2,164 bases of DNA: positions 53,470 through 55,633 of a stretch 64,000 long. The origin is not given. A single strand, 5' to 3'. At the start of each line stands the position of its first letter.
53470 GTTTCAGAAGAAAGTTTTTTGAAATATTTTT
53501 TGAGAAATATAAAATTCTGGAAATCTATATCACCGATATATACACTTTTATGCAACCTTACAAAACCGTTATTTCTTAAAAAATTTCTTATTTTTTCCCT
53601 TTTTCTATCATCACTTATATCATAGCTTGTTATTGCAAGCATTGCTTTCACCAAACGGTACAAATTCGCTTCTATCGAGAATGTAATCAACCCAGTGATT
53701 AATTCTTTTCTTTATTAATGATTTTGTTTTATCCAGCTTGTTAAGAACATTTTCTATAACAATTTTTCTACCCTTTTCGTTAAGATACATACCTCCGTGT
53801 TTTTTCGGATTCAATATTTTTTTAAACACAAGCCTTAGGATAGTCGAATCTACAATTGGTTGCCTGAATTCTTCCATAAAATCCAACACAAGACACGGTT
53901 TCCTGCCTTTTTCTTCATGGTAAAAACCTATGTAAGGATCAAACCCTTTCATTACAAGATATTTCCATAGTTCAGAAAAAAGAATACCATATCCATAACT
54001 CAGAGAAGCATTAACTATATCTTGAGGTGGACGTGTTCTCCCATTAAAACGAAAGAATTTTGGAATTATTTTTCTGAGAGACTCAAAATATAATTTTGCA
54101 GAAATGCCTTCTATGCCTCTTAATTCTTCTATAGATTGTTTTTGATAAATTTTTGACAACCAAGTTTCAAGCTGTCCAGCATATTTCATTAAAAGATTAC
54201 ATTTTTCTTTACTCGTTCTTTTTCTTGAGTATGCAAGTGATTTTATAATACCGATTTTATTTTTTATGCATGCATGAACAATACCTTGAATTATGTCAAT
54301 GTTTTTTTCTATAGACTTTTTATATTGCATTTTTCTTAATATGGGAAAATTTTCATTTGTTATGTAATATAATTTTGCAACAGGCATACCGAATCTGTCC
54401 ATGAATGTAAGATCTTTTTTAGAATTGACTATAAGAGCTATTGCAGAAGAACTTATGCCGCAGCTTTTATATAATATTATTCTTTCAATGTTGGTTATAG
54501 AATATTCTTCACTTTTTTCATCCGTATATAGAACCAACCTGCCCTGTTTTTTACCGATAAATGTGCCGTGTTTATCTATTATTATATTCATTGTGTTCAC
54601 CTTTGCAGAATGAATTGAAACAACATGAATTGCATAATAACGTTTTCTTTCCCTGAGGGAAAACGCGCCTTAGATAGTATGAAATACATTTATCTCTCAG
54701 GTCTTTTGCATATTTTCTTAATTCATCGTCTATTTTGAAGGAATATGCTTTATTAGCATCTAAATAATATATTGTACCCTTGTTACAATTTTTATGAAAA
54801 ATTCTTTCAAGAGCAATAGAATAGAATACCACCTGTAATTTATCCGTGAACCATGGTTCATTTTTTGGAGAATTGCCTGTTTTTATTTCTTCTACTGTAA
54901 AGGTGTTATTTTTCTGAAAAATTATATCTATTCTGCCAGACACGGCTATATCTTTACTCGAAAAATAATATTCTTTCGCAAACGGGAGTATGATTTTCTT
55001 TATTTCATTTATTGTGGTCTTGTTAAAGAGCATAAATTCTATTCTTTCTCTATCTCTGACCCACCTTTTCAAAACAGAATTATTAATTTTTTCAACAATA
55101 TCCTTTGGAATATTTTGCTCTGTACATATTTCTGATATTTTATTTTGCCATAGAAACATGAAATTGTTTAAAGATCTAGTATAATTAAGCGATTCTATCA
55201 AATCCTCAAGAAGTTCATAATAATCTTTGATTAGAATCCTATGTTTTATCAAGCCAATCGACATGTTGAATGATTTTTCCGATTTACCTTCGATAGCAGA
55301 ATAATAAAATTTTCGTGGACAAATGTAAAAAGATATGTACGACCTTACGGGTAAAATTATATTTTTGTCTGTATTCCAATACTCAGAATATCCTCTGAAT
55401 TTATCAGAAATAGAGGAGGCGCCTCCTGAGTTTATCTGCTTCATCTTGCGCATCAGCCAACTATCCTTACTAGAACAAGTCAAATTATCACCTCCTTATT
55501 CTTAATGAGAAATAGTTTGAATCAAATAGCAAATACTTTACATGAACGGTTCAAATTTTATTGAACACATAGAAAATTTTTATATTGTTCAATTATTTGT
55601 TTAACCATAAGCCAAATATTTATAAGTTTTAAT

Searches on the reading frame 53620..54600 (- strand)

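Call 3: search_protein_families(library=ncbifam, proteins=[window:53620-54600:-], max_evalue=0.01)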
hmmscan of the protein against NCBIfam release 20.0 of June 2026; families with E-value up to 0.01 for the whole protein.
window:53620-54600:- (326 aa): 9 families
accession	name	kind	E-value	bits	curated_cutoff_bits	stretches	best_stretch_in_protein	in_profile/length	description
TIGR00287.1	cas1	equivalog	2.3e-64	217.6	71.7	1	5-294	1-294/327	CRISPR-associated endonuclease Cas1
NF049935.1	cas4g_cas1g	exception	1.6e-51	175.4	560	1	4-289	215-503/546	CRISPR-associated endonuclease Cas4g/Cas1g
TIGR04093.1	cas1_CYANO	exception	3.4e-51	174.2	385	1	8-286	5-288/334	type I-D CRISPR-associated endonuclease Cas1d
TIGR03640.1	cas1_DVULG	exception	4e-44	151.2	385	1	7-285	7-294/340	type I-C CRISPR-associated endonuclease Cas1c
TIGR03641.1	cas1_HMARI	exception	2.4e-34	119.1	304.1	1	15-302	11-292/324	type I-B CRISPR-associated endonuclease Cas1b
TIGR03983.1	cas1_MYXAN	equivalog_domain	4.6e-34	117.9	358.05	1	8-263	16-273/347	type I-MYXAN CRISPR-associated endonuclease Cas1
TIGR03639.1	cas1_NMENI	exception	6.3e-25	88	120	1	14-261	11-236/278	type II CRISPR-associated endonuclease Cas1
TIGR04329.1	cas1_PREFRAN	exception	3.4e-23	82.2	300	1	18-264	21-256/317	type V CRISPR-associated endonuclease Cas1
TIGR03638.1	cas1_ECOLI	exception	5.9e-06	25.7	215.6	1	152-250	125-224/269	type I-E CRISPR-associated endonuclease Cas1e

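Call 4: search_protein_families(library=pfam, proteins=[window:53620-54600:-], max_evalue=0.01)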
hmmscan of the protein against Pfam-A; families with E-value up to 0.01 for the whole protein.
window:53620-54600:- (326 aa): 1 family
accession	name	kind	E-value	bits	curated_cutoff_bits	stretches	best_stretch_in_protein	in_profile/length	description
PF01867.21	Cas_Cas1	-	2e-68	231.1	22.3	1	7-284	2-280/283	CRISPR associated protein Cas1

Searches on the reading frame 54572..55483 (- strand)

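Call 3: search_protein_families(library=ncbifam, proteins=[window:54572-55483:-], max_evalue=0.01)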
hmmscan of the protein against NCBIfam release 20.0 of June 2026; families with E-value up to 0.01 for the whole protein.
window:54572-55483:- (303 aa): 4 families
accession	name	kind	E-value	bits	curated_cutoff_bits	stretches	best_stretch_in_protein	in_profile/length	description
TIGR00372.1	cas4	equivalog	3.4e-19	69.4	65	1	169-294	56-179/180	CRISPR-associated protein Cas4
NF049935.1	cas4g_cas1g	exception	3.7e-16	58.7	560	2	170-293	64-189/546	CRISPR-associated endonuclease Cas4g/Cas1g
TIGR01896.1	cas_AF1879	equivalog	0.00028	20.7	103.35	1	21-294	9-273/273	type I-A CRISPR-associated protein Cas4/Csa1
TIGR00099.1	Cof-subfamily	subfamily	0.0029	17.2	137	1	99-237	56-191/256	Cof-type HAD-IIB family hydrolase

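Call 4: search_protein_families(library=pfam, proteins=[window:54572-55483:-], max_evalue=0.01)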
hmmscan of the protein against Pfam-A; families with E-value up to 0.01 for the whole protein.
window:54572-55483:- (303 aa): 3 families
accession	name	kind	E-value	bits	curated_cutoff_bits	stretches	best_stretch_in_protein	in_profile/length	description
PF12705.13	PDDEXK_1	-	2.9e-14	54.1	22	1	51-294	9-247/247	PD-(D/E)XK nuclease superfamily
PF01930.23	Cas_Cas4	-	4.6e-13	50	22.7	1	182-294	53-159/160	Domain of unknown function DUF83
PF06023.18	Csa1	-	7.3e-07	29.3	27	1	12-295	9-291/292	CRISPR-associated exonuclease Csa1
